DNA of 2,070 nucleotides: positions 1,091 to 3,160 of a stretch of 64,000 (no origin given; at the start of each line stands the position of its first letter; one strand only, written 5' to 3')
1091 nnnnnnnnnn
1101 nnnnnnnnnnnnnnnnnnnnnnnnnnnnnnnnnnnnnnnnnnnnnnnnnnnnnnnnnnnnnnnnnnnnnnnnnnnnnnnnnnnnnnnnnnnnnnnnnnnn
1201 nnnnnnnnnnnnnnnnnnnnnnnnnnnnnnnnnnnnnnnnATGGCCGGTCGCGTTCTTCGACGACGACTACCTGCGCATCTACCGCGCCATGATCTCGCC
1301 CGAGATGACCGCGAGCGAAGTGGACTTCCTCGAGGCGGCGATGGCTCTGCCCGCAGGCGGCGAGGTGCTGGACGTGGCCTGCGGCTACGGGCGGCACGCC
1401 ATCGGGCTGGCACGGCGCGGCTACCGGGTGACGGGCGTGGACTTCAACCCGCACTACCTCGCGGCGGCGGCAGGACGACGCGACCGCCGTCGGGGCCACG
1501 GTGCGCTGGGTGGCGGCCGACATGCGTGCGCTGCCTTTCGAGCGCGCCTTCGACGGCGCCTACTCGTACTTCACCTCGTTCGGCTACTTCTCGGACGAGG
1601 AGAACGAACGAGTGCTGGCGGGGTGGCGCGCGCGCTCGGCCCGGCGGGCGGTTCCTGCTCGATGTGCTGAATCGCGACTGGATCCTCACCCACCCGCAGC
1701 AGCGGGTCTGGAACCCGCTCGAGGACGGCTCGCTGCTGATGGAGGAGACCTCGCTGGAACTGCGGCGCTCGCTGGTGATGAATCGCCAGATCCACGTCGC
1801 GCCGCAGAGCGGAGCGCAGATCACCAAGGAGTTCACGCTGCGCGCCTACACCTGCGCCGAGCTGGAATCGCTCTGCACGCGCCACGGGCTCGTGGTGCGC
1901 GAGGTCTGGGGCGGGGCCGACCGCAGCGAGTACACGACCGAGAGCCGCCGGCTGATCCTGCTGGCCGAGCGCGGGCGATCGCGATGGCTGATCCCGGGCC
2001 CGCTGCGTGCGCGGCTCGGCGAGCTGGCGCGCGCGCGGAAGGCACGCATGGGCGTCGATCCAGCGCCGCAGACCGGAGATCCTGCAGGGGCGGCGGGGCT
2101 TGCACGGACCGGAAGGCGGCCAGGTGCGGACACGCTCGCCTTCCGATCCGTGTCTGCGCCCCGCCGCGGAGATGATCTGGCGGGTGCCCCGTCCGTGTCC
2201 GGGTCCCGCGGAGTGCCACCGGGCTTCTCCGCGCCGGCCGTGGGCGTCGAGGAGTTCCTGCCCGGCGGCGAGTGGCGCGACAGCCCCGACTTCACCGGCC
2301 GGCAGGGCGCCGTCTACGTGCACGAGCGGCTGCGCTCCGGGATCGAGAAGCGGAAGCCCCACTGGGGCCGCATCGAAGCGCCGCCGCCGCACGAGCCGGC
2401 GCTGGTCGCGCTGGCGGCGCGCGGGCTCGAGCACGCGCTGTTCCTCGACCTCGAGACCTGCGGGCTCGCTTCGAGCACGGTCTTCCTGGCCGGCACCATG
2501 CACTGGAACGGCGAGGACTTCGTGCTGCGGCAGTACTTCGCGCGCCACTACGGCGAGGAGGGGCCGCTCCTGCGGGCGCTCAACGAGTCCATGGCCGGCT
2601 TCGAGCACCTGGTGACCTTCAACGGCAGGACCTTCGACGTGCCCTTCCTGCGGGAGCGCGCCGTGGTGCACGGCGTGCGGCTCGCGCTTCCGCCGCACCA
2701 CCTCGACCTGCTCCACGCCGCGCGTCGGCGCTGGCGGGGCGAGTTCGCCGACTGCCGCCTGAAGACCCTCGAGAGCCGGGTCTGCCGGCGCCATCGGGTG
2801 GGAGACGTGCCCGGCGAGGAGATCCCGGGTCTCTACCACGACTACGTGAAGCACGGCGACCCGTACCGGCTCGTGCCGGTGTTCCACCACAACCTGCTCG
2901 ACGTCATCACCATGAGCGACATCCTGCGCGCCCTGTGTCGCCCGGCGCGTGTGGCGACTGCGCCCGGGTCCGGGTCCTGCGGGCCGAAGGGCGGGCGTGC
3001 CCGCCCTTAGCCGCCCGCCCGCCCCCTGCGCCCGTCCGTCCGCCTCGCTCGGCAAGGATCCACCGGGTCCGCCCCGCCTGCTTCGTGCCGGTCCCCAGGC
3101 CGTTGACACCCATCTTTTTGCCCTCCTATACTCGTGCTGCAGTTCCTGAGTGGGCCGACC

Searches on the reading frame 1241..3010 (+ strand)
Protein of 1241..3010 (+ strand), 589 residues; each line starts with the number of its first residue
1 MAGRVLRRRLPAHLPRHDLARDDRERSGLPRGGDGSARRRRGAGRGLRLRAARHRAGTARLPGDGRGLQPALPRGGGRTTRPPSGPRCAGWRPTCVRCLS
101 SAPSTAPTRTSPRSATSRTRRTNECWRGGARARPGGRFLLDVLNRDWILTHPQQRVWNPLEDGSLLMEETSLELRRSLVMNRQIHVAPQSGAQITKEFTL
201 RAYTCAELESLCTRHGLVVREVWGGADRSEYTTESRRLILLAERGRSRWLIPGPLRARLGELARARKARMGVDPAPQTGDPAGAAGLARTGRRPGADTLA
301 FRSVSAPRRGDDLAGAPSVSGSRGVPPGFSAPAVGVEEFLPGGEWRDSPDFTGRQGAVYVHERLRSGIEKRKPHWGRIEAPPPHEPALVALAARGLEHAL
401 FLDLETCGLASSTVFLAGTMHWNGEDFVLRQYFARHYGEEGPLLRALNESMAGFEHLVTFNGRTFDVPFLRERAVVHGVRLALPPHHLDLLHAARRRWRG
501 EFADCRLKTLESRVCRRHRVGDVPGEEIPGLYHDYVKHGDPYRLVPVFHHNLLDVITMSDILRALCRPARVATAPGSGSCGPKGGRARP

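Call 3: search_protein_families(library=pfam, proteins=[window:1241-3010:+], max_evalue=1)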
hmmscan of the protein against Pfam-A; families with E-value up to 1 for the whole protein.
window:1241-3010:+ (589 aa): 4 families
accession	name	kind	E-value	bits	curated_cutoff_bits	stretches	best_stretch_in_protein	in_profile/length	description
PF13482.12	RNase_H_2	-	4.7e-30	105.2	22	1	400-565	1-164/165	RNase_H superfamily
PF10108.15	DNA_pol_B_exo2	-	0.00016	21.9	24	1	439-480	36-78/213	Predicted 3'-5' exonuclease related to the exonuclease domain of PolB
PF19960.5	EAD7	-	0.0083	16.3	32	1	200-244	6-46/62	Effector-associated domain 7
PF03104.25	DNA_pol_B_exo1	-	0.35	10.6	23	1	454-475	159-180/242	DNA polymerase family B, exonuclease domain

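Call 6: search_protein_families(library=ncbifam, proteins=[window:1241-3010:+], max_evalue=1)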
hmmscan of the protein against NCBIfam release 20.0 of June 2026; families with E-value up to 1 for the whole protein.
window:1241-3010:+ (589 aa): 3 families
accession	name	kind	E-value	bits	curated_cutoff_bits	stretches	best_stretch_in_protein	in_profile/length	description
NF004417.0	PRK05761.1-3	equivalog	0.0005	18.2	780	1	436-480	279-323/858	DNA-directed DNA polymerase I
NF005907.0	PRK07883.1-5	equivalog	0.09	11.1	454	1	457-512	111-165/584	DEDD exonuclease domain-containing protein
NF004419.0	PRK05761.1-5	equivalog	0.18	9.6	1285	1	446-480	357-391/932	DNA-directed DNA polymerase I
